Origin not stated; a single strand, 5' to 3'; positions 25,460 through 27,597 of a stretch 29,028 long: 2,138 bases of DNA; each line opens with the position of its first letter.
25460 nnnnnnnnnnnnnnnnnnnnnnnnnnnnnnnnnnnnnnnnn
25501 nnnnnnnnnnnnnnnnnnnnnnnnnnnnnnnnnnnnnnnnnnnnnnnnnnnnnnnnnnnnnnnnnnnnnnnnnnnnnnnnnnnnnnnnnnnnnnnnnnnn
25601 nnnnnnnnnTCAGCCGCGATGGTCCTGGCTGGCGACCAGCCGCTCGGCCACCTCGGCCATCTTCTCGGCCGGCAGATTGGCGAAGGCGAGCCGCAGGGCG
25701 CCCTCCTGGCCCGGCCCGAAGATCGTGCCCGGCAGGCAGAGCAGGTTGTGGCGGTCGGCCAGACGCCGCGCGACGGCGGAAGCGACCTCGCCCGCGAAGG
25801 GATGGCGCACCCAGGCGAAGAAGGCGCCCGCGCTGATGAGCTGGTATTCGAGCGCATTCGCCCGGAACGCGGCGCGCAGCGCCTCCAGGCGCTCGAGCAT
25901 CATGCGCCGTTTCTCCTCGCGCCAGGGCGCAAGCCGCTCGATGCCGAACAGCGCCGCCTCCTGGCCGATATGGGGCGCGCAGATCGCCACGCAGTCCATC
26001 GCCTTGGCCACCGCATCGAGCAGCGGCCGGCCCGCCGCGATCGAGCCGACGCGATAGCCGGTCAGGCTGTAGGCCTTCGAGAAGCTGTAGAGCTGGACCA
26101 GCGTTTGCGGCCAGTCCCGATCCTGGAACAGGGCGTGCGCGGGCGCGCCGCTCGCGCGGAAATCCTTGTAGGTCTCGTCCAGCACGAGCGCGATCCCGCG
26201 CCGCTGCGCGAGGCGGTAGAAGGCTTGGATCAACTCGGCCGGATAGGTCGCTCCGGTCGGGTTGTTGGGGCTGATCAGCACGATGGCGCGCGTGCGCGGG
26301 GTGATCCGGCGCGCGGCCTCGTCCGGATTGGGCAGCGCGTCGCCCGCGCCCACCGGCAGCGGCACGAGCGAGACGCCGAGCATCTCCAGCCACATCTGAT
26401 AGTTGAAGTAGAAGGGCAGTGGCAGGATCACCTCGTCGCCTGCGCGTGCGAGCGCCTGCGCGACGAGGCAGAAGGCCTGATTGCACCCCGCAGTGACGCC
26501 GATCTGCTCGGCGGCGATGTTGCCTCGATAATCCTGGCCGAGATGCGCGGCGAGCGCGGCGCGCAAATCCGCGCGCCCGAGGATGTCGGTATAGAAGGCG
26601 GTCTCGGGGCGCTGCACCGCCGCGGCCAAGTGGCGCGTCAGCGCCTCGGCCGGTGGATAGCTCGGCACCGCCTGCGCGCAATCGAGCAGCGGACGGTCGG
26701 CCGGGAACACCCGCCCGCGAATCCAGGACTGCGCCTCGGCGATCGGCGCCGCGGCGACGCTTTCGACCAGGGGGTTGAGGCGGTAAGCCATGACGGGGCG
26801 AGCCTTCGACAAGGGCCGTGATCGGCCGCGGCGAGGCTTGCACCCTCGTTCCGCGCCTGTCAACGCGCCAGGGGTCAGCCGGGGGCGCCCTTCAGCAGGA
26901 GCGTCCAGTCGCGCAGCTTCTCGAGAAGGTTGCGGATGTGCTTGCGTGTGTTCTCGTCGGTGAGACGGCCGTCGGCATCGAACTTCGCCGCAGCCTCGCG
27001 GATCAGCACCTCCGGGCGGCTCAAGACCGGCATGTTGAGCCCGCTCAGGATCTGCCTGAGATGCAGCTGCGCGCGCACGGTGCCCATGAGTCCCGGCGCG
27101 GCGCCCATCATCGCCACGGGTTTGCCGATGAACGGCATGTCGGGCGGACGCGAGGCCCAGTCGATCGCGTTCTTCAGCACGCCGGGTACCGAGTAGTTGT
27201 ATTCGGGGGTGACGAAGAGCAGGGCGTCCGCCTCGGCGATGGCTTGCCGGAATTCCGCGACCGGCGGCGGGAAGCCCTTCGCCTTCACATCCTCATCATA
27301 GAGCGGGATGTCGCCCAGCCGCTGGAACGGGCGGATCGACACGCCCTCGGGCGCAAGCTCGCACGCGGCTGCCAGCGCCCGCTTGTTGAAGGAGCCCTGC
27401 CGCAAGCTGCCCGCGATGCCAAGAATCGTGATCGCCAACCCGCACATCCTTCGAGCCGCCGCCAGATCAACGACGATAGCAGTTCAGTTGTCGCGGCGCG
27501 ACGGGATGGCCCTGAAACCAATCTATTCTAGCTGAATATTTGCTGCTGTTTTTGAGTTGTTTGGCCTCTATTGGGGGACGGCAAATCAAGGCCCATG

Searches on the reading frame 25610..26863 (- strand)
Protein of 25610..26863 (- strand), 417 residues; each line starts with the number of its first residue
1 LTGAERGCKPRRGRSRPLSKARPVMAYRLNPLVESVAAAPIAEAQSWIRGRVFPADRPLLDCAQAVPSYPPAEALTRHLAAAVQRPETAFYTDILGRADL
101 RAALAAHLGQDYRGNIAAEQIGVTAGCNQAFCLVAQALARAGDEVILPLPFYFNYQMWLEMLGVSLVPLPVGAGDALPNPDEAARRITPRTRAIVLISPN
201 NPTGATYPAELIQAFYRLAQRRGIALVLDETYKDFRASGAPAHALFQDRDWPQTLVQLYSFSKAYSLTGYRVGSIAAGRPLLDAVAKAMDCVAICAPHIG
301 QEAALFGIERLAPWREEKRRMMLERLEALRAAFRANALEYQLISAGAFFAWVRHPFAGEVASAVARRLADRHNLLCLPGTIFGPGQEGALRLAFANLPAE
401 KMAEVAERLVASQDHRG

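Call 17: search_protein_families(library=pfam, proteins=[window:25610-26863:-], max_evalue=0.001)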
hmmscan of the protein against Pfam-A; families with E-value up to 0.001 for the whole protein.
window:25610-26863:- (417 aa): 2 families
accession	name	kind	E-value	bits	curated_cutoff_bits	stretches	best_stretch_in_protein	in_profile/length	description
PF00155.27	Aminotran_1_2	-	1e-46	160.2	19.7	1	73-409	20-361/361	Aminotransferase class I and II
PF01041.23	DegT_DnrJ_EryC1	-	0.00041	20.1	19.8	1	120-229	42-145/360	DegT/DnrJ/EryC1/StrS aminotransferase family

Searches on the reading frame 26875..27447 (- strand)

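Call 17: search_protein_families(library=pfam, proteins=[window:26875-27447:-], max_evalue=0.001)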
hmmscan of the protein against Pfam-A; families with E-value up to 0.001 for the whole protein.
window:26875-27447:- (190 aa): 2 families
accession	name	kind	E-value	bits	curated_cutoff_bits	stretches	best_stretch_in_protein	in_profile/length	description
PF03358.20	FMN_red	-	1.6e-44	151.6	24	1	7-152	2-150/152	NADPH-dependent FMN reductase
PF02525.22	Flavodoxin_2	-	2.1e-08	34.5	27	1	16-98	11-103/198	Flavodoxin-like fold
